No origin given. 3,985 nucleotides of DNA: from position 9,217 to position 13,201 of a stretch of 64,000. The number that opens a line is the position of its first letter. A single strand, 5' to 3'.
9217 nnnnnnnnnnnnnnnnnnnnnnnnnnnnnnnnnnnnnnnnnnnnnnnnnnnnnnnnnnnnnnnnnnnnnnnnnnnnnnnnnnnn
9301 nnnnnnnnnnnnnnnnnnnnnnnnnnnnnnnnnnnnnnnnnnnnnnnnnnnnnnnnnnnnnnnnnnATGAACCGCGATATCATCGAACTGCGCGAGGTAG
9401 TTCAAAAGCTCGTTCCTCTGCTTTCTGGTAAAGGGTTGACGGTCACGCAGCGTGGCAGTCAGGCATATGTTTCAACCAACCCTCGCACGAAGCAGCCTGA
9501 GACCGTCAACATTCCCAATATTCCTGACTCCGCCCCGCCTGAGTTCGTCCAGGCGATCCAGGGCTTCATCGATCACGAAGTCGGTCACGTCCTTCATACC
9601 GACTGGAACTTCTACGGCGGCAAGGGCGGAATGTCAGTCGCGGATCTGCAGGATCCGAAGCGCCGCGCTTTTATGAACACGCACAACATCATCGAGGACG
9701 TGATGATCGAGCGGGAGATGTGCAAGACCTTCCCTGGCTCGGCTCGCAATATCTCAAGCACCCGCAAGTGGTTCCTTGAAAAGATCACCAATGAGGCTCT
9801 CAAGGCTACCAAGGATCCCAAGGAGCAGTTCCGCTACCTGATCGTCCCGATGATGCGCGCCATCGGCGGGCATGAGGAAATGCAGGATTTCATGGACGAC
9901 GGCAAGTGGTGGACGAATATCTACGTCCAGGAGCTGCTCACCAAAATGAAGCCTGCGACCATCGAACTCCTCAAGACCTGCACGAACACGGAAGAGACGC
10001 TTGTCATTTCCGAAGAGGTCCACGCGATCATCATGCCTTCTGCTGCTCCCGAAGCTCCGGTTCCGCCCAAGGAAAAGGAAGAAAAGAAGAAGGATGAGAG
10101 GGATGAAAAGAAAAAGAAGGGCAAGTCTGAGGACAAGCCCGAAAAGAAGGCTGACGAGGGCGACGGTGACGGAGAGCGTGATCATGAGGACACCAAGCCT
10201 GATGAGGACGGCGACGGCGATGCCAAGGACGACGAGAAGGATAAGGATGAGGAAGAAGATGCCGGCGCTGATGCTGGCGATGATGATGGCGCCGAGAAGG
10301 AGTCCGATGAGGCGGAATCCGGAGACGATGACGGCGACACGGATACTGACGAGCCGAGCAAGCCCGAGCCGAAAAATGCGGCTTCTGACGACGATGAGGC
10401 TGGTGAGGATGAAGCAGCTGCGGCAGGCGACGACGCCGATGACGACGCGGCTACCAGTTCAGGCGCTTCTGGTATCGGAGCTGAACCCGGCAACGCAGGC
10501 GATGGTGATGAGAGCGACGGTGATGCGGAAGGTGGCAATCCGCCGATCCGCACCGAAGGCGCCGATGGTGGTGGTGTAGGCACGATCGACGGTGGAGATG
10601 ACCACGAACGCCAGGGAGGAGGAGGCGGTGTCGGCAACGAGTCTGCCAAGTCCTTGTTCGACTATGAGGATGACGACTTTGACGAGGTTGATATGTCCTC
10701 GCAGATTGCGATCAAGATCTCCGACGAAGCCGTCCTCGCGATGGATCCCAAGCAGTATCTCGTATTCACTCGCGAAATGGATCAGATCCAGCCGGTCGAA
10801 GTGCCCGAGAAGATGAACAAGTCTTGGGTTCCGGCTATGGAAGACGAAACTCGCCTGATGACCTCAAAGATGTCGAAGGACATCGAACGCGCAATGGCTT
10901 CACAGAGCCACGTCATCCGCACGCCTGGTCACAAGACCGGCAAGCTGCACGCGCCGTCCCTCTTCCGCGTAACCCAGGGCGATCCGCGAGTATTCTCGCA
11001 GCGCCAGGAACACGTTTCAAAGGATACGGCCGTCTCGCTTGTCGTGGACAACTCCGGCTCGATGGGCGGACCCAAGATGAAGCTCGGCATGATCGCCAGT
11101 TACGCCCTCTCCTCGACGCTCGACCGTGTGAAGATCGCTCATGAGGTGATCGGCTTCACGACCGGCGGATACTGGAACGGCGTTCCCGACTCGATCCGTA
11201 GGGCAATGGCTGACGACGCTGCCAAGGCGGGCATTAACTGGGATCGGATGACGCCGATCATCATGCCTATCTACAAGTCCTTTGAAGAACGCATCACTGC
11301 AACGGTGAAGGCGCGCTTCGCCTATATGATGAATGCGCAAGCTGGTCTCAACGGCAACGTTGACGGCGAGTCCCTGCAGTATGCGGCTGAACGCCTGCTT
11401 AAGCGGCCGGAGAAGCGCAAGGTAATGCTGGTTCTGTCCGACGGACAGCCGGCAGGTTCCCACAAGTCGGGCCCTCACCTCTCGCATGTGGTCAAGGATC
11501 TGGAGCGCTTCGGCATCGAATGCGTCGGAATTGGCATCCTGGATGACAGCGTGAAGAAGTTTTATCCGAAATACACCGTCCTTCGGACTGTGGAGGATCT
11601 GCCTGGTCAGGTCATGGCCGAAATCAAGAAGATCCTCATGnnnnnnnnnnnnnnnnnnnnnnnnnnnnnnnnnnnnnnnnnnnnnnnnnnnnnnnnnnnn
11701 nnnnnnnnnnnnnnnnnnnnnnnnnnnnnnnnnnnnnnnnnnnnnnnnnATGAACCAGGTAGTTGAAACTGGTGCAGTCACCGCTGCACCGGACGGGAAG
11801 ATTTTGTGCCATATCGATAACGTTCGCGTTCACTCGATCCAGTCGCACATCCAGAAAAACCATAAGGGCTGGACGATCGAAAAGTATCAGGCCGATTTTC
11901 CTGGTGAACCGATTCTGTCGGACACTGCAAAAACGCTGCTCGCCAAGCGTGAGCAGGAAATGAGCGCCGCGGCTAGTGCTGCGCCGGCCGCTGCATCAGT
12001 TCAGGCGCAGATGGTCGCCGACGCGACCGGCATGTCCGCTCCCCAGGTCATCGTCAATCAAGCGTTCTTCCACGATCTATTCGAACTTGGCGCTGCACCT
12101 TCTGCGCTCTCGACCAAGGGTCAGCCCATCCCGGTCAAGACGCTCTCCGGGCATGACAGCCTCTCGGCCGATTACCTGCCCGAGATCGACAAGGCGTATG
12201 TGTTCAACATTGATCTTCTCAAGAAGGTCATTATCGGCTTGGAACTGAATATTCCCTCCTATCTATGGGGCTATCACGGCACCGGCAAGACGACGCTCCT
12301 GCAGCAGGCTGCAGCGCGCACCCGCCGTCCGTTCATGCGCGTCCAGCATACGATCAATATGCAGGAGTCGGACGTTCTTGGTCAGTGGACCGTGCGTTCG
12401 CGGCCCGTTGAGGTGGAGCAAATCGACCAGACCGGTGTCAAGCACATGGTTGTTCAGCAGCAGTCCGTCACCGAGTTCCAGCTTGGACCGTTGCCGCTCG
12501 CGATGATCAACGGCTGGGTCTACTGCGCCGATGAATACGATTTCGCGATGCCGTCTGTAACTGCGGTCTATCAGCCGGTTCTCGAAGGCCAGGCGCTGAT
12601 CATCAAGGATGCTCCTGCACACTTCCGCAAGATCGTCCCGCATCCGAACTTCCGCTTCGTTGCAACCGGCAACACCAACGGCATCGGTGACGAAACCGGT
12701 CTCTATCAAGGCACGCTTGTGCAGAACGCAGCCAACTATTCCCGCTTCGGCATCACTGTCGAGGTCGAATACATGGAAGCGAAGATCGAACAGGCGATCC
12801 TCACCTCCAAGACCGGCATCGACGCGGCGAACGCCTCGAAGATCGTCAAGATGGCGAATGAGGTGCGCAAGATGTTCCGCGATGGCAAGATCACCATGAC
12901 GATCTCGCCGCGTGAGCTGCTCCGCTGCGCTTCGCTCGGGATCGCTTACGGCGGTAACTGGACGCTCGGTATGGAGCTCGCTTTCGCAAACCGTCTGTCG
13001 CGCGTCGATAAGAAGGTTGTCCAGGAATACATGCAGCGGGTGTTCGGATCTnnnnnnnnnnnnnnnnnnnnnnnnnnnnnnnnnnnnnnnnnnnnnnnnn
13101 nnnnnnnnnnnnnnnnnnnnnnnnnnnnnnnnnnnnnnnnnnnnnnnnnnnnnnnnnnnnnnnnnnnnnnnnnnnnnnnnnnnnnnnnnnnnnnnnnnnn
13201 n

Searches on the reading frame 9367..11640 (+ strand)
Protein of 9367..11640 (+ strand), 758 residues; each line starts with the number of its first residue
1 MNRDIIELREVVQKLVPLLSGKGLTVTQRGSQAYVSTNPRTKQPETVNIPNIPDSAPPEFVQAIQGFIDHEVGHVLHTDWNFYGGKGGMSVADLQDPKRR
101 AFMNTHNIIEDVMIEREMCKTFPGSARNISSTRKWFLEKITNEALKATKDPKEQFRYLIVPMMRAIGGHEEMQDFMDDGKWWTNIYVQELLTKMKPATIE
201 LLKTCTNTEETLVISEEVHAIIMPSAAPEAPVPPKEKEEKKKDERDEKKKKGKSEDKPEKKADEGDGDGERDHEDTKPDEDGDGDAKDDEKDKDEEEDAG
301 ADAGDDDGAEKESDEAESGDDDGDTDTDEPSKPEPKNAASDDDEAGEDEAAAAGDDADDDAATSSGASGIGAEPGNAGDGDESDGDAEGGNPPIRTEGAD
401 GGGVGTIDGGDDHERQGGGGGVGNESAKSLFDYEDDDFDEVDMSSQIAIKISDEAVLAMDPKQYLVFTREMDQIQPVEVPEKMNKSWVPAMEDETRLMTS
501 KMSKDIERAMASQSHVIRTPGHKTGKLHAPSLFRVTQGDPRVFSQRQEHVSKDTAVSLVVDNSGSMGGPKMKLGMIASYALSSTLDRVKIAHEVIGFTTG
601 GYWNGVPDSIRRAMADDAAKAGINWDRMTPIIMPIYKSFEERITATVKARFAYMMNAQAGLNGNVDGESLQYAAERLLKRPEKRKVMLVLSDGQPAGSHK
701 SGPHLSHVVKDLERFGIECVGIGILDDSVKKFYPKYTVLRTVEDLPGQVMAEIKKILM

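Call 3: search_protein_families(library=pfam, proteins=[window:9367-11640:+], max_evalue=1)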
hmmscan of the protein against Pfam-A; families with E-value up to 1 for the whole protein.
window:9367-11640:+ (758 aa): 5 families
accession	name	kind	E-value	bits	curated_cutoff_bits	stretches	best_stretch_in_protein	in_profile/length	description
PF11775.14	CobT_C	-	8.5e-40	137.2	21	1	542-757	1-218/220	Cobalamin biosynthesis protein CobT VWA domain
PF00092.34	VWA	-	8e-06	26.6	23.8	1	666-729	81-144/174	von Willebrand factor type A domain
PF09073.15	BUD22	-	0.00068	19.5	37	1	234-353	145-257/435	BUD22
PF06213.17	CobT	-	0.012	15.6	26.1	1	37-131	30-115/276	Cobalamin biosynthesis protein CobT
PF13519.12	VWA_2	-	0.066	14.3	27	0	558-570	3-15/107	von Willebrand factor type A domain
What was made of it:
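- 9367..11643 (+): cobT-like VWA gene, part of the same operon. CobT_C 8.5e-40 (call 3).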

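Call 4: search_protein_families(library=phrogs, proteins=[window:9367-11640:+], max_evalue=0.01)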
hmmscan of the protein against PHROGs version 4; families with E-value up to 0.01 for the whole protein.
window:9367-11640:+ (758 aa): 5 families
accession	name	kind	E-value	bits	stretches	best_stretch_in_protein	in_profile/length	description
phrog_1576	-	unknown function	2e-177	593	1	1-758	3-728/729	-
phrog_17276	-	moron, auxiliary metabolic gene and host takeover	6.1e-31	108.5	2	359-599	219-445/580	aerobic cobaltochelatase CobT subunit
phrog_26570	-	unknown function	4.3e-18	66.2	1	687-758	1-74/75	-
phrog_459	-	other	0.00012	22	1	67-127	54-101/736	peptidase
phrog_5298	-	moron, auxiliary metabolic gene and host takeover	0.0012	18.6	0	246-755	296-642/645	cobalamin biosynthesis protein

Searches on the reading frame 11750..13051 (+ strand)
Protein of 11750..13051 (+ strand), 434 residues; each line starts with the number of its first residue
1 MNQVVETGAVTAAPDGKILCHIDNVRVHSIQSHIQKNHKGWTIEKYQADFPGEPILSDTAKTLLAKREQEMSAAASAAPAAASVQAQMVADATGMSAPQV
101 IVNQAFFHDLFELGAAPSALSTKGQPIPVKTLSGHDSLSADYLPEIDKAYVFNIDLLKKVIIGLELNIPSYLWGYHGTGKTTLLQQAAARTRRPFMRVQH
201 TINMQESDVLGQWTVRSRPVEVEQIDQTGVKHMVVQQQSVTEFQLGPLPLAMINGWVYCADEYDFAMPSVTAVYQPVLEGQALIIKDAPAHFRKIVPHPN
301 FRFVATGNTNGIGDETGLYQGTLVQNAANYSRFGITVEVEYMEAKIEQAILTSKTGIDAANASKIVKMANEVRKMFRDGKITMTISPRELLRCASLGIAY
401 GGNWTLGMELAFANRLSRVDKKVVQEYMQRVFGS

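Call 3: search_protein_families(library=pfam, proteins=[window:11750-13051:+], max_evalue=1)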
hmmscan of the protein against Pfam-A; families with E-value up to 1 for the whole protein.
window:11750-13051:+ (434 aa): 11 families
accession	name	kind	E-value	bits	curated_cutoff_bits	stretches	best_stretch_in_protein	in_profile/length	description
PF07728.20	AAA_5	-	7.8e-13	49.1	22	1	172-313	4-126/139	AAA domain (dynein-related subfamily)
PF08406.16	CbbQ_C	-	6.9e-09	36.2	20.6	1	347-431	1-81/85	CbbQ/NirQ/NorQ C-terminal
PF07726.17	AAA_3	-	0.00053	20.3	27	1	174-221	6-53/131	ATPase family associated with various cellular activities (AAA)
PF00004.35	AAA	-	0.0024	18.7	21.2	1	171-200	2-31/131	ATPase family associated with various cellular activities (AAA)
PF13191.12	AAA_16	-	0.0057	17.6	32.6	1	171-194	28-51/167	AAA ATPase domain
PF13481.12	AAA_25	-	0.033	14.3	27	1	164-190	29-56/195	AAA domain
PF23225.1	zf-C2H2_7th_ZNF462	-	0.035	14.3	27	1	20-40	10-30/42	Zinc finger protein 462, seventh C2H2 zinc finger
PF00437.27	T2SSE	-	0.12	11.4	24.9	0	289-362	131-203/370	Type II/IV secretion system protein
PF25199.1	nSTAND_NTPase5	-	0.14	12.4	34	1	173-192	47-66/145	Novel STAND NTPase 5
PF13238.12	AAA_18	-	0.15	12.9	29.4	1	173-197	4-25/128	AAA domain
PF01637.24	ATPase_2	-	0.19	12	33.2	1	164-206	17-59/225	ATPase domain predominantly from Archaea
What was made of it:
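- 11750..13054 (+): cobS-like AAA+ (MoxR-type) gene immediately upstream; its stop is 2 nt before the sigma start. AAA_5 + CbbQ_C (call 3).
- Checked: The cobS-like gene (11750-13054; AAA_5 + CbbQ_C, call 3) ends at TGA 13052-13054, 2 nt before the ATG.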

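Call 4: search_protein_families(library=phrogs, proteins=[window:11750-13051:+], max_evalue=0.01)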
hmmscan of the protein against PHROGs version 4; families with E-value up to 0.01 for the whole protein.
window:11750-13051:+ (434 aa): 5 families
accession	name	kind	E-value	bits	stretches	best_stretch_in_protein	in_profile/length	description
phrog_249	-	moron, auxiliary metabolic gene and host takeover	3e-83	281.3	1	57-422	36-346/380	porphyrin biosynthesis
phrog_16448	-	other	6.3e-12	45.6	1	171-350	453-602/680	ATPase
phrog_5424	-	other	0.00028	20.7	0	169-394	282-485/527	ATPase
phrog_29395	-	unknown function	0.00034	20.7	1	169-378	184-394/531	-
phrog_1297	-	other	0.00057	20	1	160-279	18-125/356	ATPase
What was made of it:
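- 11750..13054 (+): PHROG 249 (call 4).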
